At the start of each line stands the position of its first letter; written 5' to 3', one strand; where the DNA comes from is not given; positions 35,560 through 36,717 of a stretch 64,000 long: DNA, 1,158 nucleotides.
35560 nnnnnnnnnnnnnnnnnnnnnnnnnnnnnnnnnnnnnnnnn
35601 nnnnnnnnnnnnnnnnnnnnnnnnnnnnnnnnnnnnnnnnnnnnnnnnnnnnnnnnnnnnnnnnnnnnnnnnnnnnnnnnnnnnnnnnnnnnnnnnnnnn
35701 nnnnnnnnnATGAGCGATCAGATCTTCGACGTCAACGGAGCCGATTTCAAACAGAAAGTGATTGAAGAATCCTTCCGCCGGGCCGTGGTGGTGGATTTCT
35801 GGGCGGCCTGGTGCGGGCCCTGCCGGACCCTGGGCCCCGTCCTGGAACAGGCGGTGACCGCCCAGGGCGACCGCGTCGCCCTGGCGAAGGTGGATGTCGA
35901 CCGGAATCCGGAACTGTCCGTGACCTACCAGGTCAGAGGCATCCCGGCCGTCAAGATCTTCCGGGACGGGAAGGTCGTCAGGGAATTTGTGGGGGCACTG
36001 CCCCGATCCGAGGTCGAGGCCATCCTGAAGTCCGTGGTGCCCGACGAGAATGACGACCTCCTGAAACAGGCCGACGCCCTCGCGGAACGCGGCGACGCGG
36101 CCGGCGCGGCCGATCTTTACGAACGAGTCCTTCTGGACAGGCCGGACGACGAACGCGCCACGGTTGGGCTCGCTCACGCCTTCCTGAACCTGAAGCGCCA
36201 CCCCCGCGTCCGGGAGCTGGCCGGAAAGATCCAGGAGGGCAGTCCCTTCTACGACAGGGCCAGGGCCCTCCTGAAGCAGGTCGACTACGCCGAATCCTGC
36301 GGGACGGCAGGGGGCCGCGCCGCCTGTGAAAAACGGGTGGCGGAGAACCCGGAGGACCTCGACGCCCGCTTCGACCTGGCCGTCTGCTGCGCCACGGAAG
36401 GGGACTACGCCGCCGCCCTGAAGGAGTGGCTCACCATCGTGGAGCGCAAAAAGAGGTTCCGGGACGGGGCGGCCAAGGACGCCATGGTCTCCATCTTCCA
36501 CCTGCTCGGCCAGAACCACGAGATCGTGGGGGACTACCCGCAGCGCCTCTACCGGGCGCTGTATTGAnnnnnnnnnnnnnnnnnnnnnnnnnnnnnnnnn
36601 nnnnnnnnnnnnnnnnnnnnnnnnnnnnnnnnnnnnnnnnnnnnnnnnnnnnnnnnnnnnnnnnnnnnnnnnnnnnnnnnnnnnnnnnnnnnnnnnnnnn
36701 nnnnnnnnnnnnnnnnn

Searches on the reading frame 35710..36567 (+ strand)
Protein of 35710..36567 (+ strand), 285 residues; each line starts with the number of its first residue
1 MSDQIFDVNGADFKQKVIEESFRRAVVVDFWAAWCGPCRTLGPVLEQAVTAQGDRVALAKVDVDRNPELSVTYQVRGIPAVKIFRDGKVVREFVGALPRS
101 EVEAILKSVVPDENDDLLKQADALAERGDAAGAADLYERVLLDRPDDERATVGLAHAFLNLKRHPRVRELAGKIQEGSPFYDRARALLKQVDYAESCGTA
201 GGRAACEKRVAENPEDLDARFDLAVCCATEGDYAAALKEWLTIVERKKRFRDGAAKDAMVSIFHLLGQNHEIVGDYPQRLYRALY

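Call 30: search_protein_families(library=pfam, proteins=[window:35710-36567:+])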
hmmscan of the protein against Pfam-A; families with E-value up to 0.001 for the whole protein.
window:35710-36567:+ (285 aa): 8 families
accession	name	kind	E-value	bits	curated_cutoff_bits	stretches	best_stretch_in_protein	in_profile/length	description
PF00085.26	Thioredoxin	-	4.5e-26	91.3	23.5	1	7-107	4-102/103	Thioredoxin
PF14561.12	TPR_20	-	7.8e-21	74.7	25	1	204-285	9-90/90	Tetratricopeptide repeat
PF14559.12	TPR_19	-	2.1e-11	44.4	25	1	124-190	1-67/68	Tetratricopeptide repeat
PF13432.12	TPR_16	-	3.1e-11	43.9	32.7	2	118-166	1-49/65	Tetratricopeptide repeat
PF13098.12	Thioredoxin_2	-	3.6e-07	30.9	27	1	24-106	6-104/104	Thioredoxin-like domain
PF13899.12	Thioredoxin_7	-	0.0004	20.9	27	1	24-84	18-81/83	Thioredoxin-like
PF07719.23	TPR_2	-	0.00055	20.3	27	0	118-146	5-33/34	Tetratricopeptide repeat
PF24575.1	TPR_Slam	-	0.00097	20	35.2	0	110-160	41-93/104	Surface lipoprotein assembly modifier, N-terminal TPR repeats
